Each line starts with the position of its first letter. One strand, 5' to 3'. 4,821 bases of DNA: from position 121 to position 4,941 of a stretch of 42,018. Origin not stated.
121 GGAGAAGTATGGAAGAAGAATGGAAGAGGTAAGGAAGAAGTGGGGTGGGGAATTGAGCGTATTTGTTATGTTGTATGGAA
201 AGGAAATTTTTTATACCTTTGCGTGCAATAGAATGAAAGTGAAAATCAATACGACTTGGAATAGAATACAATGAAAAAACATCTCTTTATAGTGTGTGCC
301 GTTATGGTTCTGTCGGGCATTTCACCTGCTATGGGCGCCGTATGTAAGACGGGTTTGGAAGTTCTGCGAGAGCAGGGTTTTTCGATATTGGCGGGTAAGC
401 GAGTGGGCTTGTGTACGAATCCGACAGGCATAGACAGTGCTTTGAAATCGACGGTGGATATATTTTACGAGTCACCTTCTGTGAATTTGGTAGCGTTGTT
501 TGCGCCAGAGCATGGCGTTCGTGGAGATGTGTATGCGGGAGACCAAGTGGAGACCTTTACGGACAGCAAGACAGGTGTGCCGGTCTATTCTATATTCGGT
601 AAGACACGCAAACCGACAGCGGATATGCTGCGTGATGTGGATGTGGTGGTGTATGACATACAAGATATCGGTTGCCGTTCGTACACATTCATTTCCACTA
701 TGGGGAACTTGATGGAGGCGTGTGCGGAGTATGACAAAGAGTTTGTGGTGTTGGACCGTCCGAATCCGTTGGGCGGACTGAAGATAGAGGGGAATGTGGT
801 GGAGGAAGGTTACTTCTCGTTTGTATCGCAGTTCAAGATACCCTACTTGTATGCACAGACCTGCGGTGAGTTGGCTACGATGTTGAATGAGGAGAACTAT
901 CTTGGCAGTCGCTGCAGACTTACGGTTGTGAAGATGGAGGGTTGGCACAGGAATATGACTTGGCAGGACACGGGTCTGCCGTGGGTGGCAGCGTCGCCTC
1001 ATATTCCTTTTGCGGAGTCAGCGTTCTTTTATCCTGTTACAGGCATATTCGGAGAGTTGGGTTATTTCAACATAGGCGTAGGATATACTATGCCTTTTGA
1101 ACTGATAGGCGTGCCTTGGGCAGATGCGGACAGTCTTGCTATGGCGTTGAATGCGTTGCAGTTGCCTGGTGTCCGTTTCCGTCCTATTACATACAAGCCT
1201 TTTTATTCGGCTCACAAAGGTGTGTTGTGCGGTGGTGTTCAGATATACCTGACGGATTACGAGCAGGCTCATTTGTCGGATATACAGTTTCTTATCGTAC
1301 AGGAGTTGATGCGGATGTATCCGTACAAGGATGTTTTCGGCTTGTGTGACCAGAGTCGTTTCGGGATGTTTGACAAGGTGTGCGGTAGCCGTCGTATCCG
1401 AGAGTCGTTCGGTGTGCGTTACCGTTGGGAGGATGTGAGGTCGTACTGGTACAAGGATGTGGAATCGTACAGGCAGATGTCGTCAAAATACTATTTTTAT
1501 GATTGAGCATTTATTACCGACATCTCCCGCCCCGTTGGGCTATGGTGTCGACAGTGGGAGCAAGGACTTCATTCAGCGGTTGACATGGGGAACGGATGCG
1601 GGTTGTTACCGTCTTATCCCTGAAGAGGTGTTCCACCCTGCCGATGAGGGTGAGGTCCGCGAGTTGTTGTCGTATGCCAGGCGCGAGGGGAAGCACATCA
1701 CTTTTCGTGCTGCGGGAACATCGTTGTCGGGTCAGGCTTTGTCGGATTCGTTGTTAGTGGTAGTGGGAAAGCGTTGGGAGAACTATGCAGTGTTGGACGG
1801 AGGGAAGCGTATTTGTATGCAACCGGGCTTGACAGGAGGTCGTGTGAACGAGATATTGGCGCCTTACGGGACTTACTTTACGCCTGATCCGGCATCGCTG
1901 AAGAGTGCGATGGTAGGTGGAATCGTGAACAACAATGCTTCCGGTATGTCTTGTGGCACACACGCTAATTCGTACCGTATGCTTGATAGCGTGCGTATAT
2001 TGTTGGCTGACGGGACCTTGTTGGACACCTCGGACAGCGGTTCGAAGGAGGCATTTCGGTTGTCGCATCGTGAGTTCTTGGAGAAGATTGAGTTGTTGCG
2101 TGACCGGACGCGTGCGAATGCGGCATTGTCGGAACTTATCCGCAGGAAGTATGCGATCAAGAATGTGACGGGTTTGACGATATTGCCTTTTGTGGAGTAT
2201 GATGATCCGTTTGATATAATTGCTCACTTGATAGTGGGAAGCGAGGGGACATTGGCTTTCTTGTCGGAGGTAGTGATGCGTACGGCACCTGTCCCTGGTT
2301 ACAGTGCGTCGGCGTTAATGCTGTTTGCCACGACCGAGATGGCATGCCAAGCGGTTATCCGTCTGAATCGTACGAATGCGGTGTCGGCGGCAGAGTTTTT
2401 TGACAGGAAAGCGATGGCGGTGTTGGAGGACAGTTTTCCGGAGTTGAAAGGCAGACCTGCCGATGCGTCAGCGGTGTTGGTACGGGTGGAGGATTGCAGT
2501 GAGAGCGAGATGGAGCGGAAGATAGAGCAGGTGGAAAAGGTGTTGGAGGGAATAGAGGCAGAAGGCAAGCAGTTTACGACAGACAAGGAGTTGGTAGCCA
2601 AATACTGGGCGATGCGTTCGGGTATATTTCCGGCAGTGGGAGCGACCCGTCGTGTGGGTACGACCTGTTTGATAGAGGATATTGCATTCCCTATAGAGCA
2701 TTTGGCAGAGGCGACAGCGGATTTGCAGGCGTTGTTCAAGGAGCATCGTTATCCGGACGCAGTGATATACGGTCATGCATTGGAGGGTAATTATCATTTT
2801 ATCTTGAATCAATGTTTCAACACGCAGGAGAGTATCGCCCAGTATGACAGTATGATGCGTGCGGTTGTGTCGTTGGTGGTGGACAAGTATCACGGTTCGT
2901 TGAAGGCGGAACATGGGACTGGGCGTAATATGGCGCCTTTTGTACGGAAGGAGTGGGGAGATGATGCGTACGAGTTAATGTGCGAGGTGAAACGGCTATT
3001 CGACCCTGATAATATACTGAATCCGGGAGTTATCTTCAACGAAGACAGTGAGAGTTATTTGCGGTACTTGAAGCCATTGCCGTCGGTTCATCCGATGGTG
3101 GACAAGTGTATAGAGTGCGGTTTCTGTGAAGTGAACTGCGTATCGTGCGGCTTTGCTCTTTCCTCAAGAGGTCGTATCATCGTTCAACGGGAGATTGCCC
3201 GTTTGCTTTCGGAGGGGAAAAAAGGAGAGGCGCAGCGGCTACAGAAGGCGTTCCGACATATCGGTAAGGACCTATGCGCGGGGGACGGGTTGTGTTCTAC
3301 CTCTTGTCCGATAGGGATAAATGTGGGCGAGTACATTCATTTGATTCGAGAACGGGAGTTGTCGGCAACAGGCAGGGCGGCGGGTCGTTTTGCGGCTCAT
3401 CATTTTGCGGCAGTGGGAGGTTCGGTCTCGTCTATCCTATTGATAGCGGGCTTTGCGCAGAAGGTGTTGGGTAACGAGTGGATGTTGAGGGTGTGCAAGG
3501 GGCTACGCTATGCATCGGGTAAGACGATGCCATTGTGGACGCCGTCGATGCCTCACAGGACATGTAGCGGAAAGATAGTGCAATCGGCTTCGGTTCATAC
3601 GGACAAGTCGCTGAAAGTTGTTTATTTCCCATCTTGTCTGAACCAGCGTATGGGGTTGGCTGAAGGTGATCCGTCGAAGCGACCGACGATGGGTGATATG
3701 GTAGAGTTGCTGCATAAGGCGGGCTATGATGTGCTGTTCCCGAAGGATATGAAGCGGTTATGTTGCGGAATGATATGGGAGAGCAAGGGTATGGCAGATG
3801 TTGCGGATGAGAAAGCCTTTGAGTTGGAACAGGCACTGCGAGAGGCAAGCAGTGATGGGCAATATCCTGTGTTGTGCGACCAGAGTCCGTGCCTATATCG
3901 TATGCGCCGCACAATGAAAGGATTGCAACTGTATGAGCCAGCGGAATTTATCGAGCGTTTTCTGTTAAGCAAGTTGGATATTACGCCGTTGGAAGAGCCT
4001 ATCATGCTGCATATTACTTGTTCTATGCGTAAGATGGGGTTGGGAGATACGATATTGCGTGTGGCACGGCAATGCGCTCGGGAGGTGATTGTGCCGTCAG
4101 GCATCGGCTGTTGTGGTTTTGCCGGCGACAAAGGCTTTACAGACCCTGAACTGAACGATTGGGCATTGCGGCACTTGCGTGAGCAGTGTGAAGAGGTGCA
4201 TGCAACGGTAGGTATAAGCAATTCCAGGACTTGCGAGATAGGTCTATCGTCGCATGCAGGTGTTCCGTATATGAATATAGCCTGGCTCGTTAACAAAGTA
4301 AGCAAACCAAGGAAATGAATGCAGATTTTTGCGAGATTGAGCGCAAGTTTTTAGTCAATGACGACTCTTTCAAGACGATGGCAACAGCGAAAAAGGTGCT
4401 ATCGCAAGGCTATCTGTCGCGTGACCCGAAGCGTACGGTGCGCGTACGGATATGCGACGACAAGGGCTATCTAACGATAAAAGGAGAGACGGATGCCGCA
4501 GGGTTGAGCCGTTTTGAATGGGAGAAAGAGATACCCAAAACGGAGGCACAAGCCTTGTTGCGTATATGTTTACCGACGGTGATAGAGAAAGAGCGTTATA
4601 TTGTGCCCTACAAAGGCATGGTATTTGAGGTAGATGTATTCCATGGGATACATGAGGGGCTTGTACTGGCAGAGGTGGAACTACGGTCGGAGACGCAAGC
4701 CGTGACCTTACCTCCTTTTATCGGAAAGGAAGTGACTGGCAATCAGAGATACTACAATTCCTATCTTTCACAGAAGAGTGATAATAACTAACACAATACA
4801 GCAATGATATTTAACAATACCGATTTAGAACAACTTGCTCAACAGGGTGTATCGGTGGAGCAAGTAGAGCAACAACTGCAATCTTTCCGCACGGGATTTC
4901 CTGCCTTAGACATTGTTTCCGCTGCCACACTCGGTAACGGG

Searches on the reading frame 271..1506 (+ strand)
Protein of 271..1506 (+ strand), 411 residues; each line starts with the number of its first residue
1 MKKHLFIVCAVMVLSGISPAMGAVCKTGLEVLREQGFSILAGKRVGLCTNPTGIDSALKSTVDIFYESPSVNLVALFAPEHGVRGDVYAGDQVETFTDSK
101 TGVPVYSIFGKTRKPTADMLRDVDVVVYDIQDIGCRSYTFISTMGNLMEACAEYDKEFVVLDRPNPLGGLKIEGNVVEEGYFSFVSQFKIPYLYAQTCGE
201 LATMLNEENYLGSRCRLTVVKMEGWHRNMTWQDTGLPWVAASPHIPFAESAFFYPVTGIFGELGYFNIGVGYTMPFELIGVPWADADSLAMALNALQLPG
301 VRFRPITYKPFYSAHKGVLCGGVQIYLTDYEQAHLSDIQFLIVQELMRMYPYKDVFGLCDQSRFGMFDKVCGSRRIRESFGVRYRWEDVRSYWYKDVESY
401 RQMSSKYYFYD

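Call 5: search_protein_families(library=pfam, proteins=[window:271-1506:+], max_evalue=0.001)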
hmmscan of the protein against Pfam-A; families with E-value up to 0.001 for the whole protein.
window:271-1506:+ (411 aa): 2 families
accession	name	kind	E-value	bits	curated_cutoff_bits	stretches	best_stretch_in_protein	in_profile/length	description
PF07075.17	NamZ_N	-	2.1e-82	275.9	26.9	1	45-246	1-200/203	Exo-beta-N-acetylmuramidase NamZ, N-terminal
PF20732.2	NamZ_C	-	2.9e-40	139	25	1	253-410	2-152/152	Exo-beta-N-acetylmuramidase NamZ, C-terminal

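Call 38: search_protein_families(library=ncbifam, max_evalue=0.1, proteins=[window:271-1506:+])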
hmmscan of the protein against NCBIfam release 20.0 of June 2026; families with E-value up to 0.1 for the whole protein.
window:271-1506:+ (411 aa): 0 families

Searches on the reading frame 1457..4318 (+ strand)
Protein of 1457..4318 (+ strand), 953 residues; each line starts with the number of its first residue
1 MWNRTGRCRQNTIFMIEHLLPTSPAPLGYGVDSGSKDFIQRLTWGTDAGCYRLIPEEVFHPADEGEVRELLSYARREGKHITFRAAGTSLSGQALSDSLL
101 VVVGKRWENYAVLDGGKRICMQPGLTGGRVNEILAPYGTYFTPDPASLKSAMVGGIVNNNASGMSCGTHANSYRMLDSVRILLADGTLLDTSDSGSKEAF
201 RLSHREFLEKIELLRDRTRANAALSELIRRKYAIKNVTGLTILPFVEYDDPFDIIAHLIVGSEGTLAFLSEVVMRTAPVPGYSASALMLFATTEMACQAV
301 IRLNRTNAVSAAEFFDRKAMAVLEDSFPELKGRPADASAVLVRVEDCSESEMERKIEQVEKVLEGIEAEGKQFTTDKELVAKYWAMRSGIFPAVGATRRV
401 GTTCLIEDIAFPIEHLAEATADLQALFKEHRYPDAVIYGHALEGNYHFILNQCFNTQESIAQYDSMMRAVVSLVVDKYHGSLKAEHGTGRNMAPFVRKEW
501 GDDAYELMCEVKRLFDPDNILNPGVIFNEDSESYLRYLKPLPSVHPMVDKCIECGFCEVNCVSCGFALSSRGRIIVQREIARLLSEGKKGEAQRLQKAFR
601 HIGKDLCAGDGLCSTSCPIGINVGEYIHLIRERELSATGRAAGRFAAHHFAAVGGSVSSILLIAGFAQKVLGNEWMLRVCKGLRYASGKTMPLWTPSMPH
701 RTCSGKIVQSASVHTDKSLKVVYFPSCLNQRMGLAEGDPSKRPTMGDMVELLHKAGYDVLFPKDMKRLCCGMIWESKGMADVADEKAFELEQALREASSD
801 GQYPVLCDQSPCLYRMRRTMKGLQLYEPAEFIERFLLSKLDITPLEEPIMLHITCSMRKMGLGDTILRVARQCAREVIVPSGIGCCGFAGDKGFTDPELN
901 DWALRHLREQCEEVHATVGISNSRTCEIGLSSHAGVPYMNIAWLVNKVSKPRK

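Call 5: search_protein_families(library=pfam, proteins=[window:1457-4318:+], max_evalue=0.001)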
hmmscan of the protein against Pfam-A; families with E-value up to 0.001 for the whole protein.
window:1457-4318:+ (953 aa): 6 families
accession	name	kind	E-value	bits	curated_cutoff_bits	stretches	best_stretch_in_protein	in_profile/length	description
PF02913.24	FAD-oxidase_C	-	3e-51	175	21.2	1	281-525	3-247/248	FAD linked oxidases, C-terminal domain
PF01565.28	FAD_binding_4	-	4.7e-29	101.3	26.4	1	55-192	1-139/139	FAD binding domain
PF13183.11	Fer4_8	-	9.1e-07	29.8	27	1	548-621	2-68/68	4Fe-4S dicluster domain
PF02754.22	CCG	-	1.7e-06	28.5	20.6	0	851-929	3-83/85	Cysteine-rich domain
PF12838.12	Fer4_7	-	0.00021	22.1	27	1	550-621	1-52/52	4Fe-4S dicluster domain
PF13534.11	Fer4_17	-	0.00043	21.2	22.2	0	550-621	1-60/61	4Fe-4S dicluster domain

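Call 38: search_protein_families(library=ncbifam, max_evalue=0.1, proteins=[window:1457-4318:+])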
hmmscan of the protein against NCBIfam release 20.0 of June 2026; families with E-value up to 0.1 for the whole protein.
window:1457-4318:+ (953 aa): 21 families
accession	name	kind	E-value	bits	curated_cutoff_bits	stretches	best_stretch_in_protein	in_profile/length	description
TIGR00387.1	glcD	equivalog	3.7e-59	200.6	567.9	2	255-524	149-412/413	glycolate oxidase subunit GlcD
NF049975.1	2HglutDHaseYdiJ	equivalog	9.1e-47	159.4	1350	1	36-529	33-542/1018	D-2-hydroxyglutarate dehydrogenase YdiJ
NF008408.0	PRK11230.1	equivalog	2.8e-42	144.8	897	2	251-524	203-469/499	glycolate oxidase subunit GlcD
NF008369.0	PRK11168.1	equivalog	2.7e-21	75.9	278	1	548-938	10-388/401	anaerobic glycerol-3-phosphate dehydrogenase subunit C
TIGR01678.1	FAD_lactone_ox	subfamily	1.1e-10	41.1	396.8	1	48-201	8-159/438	sugar 1,4-lactone oxidase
TIGR03379.1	glycerol3P_GlpC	equivalog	2.9e-10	39.4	279.9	1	549-929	5-376/397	anaerobic glycerol-3-phosphate dehydrogenase subunit GlpC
NF045670.1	quin_L_LdhH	equivalog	7.4e-09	34.4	800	1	604-801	353-539/706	L-lactate dehydrogenase (quinone) large subunit LdhH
NF008434.0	PRK11274.1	equivalog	2.3e-05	23.5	333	1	546-632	20-100/409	glycolate oxidase subunit GlcF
NF004898.0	PRK06259.1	equivalog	3.9e-05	22.5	385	1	548-633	133-215/488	fumarate reductase (CoM/CoB) subunit TfrB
TIGR00384.1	dhsB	subfamily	0.00017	21.1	88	1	547-630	138-221/222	succinate dehydrogenase and fumarate reductase iron-sulfur protein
NF008439.0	PRK11282.1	equivalog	0.00043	19.2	284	1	255-319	149-213/358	glycolate oxidase subunit GlcE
NF045663.1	diclust_near_Sec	equivalog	0.00046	18.4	530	1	607-913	355-605/759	pyridine nucleotide-disulfide oxidoreductase/dicluster-binding protein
NF045724.1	ferredox_TmcB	equivalog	0.0021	16.7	735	1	547-631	39-125/430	electron transfer complex ferredoxin TmcB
NF004616.0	PRK05950.1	subfamily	0.0042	16.3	228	1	548-634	146-233/238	succinate dehydrogenase iron-sulfur subunit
NF040833.1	sulfhyd_HydB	equivalog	0.0045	15.9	750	0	533-564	211-246/367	NADPH-dependent hydrogenase/sulfhydrogenase 1 subunit beta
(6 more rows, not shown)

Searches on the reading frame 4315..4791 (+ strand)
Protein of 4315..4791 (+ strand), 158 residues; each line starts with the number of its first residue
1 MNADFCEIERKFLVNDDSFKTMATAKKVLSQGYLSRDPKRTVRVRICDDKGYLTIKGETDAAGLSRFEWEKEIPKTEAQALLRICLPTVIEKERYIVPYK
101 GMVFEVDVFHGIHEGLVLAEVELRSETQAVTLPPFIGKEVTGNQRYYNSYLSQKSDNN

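Call 5: search_protein_families(library=pfam, proteins=[window:4315-4791:+], max_evalue=0.001)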
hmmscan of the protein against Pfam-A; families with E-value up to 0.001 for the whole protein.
window:4315-4791:+ (158 aa): 2 families
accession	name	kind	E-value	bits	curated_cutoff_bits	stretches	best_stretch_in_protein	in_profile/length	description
PF01928.26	CYTH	-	3.3e-13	50.3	23.2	1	7-141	3-162/179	CYTH domain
PF11974.14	bMG3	-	0.0004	20.7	34.9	1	27-79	16-68/103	Bacterial alpha-2-macroglobulin MG3 domain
